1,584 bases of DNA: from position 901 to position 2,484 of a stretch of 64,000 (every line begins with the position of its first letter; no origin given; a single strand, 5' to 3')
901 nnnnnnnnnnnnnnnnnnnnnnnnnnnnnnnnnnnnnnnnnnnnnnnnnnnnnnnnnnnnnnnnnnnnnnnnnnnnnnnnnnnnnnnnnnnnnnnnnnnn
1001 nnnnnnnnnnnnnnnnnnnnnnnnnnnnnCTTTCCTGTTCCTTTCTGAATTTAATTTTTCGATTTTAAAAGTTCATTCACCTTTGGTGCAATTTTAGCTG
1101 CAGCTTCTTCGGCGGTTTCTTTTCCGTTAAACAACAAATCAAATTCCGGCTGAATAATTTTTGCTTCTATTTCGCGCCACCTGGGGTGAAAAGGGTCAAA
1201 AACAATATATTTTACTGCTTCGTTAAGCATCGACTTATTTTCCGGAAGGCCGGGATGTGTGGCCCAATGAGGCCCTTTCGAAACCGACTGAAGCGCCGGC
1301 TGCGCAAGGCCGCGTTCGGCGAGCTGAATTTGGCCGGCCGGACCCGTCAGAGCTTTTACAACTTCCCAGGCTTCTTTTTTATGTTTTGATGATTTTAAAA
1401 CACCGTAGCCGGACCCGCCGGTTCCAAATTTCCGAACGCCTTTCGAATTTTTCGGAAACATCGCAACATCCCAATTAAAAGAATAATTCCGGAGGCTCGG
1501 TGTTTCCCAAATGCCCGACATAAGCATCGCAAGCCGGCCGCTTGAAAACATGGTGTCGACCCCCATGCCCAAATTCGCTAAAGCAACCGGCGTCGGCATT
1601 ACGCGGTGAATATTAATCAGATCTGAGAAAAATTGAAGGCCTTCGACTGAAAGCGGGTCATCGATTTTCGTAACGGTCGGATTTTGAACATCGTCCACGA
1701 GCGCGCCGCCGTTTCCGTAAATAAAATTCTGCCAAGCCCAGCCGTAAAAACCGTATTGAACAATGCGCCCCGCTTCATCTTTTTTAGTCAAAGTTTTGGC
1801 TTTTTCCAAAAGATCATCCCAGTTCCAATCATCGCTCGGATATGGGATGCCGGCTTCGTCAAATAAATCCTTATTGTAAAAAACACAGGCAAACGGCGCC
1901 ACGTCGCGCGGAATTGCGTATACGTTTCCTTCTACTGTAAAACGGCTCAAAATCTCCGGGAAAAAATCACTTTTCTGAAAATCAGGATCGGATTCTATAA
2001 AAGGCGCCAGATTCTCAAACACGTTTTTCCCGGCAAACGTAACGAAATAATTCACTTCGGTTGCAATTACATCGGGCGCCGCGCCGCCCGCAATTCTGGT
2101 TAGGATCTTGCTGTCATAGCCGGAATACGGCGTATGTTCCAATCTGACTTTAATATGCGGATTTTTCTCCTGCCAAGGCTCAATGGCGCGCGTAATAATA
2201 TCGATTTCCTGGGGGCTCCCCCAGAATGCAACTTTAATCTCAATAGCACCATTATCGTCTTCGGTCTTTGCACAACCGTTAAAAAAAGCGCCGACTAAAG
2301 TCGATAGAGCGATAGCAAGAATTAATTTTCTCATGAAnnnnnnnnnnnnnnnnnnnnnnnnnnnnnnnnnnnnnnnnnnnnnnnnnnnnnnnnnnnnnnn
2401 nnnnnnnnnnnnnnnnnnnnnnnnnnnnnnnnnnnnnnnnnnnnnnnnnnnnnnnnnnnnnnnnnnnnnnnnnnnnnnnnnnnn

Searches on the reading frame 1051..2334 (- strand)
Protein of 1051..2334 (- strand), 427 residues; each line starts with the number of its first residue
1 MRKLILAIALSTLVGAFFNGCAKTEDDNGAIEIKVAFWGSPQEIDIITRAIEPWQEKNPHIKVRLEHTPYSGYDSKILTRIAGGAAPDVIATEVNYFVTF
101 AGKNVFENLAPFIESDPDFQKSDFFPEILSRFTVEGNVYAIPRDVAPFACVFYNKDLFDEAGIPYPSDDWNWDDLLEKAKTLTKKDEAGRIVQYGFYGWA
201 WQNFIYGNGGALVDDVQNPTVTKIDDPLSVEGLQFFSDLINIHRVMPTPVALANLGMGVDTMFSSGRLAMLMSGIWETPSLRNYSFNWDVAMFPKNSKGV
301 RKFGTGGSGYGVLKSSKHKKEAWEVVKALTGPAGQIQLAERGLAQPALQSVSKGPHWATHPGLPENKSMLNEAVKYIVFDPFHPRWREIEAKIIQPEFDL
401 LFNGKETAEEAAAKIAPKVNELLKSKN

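Call 56: find_encoding_contigs(protein=window:1051-2334:-, flank=10000, max_places=3)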
Protein window:1051-2334:- (427 aa): no gene with exactly this product is on record in the collection.
